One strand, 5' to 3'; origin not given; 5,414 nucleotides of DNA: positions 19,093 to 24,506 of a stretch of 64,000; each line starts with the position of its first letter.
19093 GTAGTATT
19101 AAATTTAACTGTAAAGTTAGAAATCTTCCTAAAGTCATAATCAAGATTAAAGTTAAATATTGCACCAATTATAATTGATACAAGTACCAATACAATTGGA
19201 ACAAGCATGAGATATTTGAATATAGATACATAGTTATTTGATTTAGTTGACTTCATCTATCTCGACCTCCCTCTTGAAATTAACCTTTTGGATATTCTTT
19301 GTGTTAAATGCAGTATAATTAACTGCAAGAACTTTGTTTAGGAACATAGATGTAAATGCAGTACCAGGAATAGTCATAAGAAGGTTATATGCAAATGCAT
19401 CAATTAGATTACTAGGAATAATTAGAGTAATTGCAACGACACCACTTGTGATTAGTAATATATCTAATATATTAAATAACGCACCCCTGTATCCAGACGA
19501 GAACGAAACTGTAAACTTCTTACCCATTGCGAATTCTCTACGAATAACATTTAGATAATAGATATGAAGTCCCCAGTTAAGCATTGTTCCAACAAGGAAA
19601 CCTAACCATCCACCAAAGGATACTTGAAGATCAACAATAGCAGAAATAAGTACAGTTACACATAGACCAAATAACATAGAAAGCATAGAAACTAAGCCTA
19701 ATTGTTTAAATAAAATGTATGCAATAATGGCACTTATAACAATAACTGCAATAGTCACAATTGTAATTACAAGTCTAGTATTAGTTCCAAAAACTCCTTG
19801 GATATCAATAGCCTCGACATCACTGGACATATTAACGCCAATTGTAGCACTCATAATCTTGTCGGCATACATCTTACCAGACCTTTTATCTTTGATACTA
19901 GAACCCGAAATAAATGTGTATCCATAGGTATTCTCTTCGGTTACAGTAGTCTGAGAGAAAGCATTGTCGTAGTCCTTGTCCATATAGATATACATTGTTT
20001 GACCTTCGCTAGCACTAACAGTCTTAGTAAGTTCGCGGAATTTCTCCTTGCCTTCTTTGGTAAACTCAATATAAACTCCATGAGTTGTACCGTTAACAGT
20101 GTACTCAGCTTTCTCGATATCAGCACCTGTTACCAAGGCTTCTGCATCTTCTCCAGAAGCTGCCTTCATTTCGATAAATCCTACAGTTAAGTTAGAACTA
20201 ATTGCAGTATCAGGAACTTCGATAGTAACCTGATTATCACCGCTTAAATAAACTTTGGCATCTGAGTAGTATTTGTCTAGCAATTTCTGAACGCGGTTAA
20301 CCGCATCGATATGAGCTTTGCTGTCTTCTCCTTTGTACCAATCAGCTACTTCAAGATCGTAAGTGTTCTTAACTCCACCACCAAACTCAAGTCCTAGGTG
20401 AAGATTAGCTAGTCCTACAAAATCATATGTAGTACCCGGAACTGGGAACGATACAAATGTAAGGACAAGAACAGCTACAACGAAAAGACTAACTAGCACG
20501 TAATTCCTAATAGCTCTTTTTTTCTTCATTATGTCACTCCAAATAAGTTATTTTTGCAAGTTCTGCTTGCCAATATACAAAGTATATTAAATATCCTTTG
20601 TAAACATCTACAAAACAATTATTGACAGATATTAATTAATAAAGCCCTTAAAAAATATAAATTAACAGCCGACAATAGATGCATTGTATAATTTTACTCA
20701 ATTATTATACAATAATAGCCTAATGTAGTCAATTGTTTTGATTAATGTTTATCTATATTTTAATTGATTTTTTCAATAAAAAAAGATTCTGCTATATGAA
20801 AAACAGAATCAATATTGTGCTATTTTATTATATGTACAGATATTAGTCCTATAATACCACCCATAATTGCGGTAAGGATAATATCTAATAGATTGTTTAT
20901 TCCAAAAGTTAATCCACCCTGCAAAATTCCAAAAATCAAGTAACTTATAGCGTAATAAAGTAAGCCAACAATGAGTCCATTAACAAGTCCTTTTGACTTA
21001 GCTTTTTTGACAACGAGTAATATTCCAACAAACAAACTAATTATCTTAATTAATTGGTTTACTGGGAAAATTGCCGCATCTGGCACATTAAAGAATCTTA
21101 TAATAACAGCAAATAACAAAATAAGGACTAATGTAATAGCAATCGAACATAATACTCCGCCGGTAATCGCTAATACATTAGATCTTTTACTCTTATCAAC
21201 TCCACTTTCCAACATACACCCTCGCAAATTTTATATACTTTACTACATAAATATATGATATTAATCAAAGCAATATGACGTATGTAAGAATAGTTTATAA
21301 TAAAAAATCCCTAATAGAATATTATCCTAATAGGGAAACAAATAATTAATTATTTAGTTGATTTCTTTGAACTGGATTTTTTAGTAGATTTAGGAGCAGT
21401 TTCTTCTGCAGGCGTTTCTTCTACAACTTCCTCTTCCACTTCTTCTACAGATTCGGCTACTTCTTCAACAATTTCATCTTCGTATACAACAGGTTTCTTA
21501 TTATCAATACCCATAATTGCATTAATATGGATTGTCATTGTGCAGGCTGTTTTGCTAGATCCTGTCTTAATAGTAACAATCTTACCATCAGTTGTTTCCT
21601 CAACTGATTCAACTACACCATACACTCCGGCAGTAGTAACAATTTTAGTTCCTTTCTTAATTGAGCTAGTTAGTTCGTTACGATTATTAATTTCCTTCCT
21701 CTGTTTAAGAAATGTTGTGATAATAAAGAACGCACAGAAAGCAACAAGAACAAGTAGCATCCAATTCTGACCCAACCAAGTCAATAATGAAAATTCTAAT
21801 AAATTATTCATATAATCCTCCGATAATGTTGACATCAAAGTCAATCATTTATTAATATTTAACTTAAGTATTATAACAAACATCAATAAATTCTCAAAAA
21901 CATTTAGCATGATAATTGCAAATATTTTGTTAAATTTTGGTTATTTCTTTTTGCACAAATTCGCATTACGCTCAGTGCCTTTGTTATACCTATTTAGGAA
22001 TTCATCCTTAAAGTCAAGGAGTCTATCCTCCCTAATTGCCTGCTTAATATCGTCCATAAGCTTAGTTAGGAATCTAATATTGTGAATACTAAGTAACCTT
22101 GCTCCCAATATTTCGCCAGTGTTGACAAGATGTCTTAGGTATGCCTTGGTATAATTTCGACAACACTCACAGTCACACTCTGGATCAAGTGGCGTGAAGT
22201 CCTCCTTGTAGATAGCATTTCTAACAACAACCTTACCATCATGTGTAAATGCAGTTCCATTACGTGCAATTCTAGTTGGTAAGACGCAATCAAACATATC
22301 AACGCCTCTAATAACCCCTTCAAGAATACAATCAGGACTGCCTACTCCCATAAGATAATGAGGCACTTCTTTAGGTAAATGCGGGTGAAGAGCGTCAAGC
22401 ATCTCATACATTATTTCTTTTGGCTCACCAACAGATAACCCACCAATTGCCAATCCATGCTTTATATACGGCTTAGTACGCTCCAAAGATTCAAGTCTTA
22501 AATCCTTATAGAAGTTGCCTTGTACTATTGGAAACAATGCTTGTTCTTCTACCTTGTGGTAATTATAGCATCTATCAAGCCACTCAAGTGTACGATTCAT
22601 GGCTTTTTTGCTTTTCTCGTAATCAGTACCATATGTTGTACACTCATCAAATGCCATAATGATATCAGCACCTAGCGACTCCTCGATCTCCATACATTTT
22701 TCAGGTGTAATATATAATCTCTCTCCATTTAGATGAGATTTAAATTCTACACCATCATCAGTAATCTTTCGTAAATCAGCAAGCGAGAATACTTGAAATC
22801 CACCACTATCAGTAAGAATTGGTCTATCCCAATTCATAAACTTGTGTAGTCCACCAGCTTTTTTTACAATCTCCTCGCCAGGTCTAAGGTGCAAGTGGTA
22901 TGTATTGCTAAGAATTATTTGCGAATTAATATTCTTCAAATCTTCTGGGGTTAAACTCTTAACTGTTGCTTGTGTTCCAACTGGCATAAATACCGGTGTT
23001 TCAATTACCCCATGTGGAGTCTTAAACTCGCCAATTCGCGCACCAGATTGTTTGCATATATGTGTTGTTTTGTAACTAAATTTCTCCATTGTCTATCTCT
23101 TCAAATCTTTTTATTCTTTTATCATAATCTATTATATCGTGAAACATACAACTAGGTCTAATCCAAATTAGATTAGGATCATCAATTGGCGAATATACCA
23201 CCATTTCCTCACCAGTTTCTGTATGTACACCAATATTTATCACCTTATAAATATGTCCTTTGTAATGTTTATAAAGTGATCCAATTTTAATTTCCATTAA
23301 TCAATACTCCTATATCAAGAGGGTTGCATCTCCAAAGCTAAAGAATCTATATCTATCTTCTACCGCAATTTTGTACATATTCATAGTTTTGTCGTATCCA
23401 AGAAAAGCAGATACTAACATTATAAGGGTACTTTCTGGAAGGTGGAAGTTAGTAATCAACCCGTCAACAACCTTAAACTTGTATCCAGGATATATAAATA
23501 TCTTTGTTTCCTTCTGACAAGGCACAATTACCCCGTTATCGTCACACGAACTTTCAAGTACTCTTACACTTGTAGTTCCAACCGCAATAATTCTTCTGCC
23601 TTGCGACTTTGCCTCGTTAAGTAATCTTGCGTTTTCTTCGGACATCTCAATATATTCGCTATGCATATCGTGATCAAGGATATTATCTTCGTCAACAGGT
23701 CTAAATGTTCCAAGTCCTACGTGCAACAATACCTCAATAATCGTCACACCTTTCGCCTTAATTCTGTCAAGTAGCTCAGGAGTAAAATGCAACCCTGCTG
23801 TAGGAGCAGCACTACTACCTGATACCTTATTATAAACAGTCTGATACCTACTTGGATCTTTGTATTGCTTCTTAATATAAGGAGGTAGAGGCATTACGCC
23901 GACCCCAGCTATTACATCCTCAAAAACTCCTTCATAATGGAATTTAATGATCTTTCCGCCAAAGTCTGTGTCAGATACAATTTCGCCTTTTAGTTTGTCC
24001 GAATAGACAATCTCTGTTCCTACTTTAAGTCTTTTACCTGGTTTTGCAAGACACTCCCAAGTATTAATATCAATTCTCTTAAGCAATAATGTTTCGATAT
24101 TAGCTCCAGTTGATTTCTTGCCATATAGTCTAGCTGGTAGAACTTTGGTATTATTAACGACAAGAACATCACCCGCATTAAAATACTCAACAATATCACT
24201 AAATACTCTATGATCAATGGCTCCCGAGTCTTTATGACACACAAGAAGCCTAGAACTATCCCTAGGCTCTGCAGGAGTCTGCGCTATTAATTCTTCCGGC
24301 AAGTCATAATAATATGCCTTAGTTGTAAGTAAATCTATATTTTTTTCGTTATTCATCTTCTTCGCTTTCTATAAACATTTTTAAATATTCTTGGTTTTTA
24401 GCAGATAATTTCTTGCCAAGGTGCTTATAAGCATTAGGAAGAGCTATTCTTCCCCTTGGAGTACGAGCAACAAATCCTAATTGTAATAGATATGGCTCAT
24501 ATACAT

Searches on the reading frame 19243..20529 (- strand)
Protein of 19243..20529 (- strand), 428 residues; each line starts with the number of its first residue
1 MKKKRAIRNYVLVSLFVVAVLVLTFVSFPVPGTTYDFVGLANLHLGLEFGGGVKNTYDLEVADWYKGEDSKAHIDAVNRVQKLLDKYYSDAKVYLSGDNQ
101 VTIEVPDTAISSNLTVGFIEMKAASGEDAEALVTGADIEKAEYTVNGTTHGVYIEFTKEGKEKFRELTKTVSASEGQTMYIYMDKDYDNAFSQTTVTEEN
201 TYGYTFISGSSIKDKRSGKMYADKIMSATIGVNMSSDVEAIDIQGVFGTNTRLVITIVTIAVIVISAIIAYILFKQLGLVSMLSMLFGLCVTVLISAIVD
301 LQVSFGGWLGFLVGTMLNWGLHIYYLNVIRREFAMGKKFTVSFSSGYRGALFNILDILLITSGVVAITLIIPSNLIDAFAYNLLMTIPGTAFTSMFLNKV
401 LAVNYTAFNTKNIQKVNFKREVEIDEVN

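Call 51: search_protein_families(library=pfam, proteins=[window:19243-20529:-], max_evalue=0.0001)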
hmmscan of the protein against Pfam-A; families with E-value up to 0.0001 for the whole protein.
window:19243-20529:- (428 aa): 1 family
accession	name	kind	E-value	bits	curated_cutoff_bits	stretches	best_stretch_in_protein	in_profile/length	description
PF22599.2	SecDF_P1_head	-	6.2e-06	26.5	27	1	130-211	18-95/114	SecDF, P1 head subdomain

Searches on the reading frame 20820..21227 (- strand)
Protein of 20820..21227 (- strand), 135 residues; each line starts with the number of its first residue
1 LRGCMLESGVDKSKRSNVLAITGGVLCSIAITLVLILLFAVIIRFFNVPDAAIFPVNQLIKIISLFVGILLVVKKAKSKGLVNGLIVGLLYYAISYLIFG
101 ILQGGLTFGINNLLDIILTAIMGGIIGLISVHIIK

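Call 51: search_protein_families(library=pfam, proteins=[window:20820-21227:-], max_evalue=0.0001)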
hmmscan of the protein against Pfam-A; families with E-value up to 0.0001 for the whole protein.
window:20820-21227:- (135 aa): 1 family
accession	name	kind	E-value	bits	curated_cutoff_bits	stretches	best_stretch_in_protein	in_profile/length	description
PF12670.12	DUF3792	-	7.9e-18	65.1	31.3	1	18-129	2-114/115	Protein of unknown function (DUF3792)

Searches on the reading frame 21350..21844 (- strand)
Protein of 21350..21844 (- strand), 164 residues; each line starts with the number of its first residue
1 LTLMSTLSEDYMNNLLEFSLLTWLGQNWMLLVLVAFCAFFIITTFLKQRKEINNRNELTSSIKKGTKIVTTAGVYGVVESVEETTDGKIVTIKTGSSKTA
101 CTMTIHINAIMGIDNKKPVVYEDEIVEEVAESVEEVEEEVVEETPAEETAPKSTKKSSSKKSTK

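Call 51: search_protein_families(library=pfam, proteins=[window:21350-21844:-], max_evalue=0.0001)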
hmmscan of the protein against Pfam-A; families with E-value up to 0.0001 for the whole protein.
window:21350-21844:- (164 aa): 1 family
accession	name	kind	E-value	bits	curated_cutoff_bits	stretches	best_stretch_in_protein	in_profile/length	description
PF02699.20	YajC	-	2.2e-14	53.5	28.2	1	29-111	2-77/78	Preprotein translocase subunit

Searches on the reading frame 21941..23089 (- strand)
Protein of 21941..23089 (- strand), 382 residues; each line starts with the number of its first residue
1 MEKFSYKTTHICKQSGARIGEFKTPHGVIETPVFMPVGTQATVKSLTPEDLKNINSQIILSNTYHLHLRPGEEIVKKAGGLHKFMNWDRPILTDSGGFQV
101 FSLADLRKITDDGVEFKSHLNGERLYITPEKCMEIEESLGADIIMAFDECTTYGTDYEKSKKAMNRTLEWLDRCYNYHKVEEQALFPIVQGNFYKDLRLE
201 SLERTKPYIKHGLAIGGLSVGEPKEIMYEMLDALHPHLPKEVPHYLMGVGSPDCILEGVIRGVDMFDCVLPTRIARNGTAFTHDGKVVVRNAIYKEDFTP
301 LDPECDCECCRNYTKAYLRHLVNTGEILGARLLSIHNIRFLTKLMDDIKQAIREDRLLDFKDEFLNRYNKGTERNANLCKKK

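Call 51: search_protein_families(library=pfam, proteins=[window:21941-23089:-], max_evalue=0.0001)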
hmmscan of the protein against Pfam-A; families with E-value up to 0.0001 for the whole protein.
window:21941-23089:- (382 aa): 1 family
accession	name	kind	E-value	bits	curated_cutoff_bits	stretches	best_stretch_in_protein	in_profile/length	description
PF01702.25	TGT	-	1.8e-164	547.4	26.3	1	16-369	2-356/357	Queuine tRNA-ribosyltransferase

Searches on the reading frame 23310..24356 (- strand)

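Call 51: search_protein_families(library=pfam, proteins=[window:23310-24356:-], max_evalue=0.0001)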
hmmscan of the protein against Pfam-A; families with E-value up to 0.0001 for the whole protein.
window:23310-24356:- (348 aa): 1 family
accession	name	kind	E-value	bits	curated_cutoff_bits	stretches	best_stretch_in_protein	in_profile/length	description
PF02547.20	Queuosine_synth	-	4.2e-136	453.7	25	1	13-347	2-322/322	Queuosine biosynthesis protein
